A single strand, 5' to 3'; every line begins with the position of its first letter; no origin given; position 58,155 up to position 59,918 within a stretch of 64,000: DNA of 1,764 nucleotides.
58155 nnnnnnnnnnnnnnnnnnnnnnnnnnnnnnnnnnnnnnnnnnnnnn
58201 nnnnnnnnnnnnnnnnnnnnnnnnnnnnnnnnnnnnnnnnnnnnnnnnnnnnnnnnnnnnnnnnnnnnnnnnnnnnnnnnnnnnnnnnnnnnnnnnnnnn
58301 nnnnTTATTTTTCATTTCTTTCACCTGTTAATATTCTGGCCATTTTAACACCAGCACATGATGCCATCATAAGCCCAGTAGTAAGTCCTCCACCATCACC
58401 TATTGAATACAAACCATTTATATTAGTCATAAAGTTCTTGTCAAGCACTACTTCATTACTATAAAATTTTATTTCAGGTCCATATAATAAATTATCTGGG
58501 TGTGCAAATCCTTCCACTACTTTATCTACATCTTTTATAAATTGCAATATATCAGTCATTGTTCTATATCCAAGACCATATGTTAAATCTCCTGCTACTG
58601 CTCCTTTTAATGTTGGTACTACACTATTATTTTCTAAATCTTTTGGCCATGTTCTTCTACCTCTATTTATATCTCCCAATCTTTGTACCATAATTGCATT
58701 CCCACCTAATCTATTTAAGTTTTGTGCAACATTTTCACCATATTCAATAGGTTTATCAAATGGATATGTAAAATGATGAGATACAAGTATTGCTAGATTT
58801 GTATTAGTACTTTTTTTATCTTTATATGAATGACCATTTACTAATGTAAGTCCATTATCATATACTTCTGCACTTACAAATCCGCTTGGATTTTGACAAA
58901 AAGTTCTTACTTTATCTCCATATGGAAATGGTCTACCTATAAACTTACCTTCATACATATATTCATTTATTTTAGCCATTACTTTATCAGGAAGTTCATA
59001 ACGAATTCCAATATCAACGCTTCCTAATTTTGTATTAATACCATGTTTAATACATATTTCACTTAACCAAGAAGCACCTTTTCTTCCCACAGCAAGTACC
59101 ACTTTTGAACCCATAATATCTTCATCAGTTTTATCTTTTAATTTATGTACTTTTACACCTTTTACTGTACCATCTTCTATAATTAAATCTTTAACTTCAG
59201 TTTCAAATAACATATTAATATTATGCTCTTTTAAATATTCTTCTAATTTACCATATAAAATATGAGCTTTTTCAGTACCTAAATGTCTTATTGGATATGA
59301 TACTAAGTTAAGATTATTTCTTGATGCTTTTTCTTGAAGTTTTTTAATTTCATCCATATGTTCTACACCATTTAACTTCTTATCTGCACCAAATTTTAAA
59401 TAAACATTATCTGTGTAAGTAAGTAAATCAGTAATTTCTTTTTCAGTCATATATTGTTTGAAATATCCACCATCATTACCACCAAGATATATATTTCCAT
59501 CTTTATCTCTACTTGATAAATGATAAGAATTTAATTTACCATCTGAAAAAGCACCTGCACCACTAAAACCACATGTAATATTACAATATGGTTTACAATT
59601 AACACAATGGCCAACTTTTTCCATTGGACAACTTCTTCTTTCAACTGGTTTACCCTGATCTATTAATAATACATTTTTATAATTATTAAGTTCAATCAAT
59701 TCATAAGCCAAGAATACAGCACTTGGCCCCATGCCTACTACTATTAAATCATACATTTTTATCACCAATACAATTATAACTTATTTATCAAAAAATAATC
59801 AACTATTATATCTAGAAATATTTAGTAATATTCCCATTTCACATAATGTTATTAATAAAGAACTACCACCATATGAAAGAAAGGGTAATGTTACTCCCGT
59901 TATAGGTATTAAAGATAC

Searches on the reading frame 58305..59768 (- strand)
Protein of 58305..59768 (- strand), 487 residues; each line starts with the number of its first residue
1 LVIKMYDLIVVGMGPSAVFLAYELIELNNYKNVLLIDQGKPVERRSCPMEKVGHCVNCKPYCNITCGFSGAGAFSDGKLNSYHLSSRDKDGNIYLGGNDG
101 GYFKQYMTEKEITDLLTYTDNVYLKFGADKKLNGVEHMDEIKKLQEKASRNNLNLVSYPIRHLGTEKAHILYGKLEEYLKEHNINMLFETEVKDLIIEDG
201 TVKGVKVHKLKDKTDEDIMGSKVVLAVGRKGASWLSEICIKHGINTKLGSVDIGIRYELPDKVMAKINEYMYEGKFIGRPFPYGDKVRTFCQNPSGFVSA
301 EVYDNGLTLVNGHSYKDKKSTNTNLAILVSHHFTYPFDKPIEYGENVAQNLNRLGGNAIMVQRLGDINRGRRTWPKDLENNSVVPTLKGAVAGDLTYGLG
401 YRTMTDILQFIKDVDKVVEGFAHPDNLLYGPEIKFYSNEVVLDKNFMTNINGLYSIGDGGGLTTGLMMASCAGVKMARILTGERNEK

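Call 14: search_protein_families(library=pfam, proteins=[window:58305-59768:-], max_evalue=0.01)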
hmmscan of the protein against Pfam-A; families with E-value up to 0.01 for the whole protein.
window:58305-59768:- (487 aa): 6 families
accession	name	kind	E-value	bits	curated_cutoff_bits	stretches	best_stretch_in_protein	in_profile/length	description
PF21688.3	FAD-depend_C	-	1.2e-09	39.1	27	1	285-433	44-195/197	FAD-dependent protein, C-terminal domain-like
PF07992.20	Pyr_redox_2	-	6e-08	32.9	26.1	1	174-233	188-241/291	Pyridine nucleotide-disulphide oxidoreductase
PF00890.30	FAD_binding_2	-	3.8e-07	30.1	20.4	1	171-237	144-211/414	FAD binding domain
PF03486.20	HI0933_like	-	0.00059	19.8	50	0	7-80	2-75/244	HI0933-like protein Rossmann domain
PF00070.33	Pyr_redox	-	0.00084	20.2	22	0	175-208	46-80/82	Pyridine nucleotide-disulphide oxidoreductase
PF01134.28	GIDA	-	0.0041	16.7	22.1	0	174-251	100-174/391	Glucose inhibited division protein A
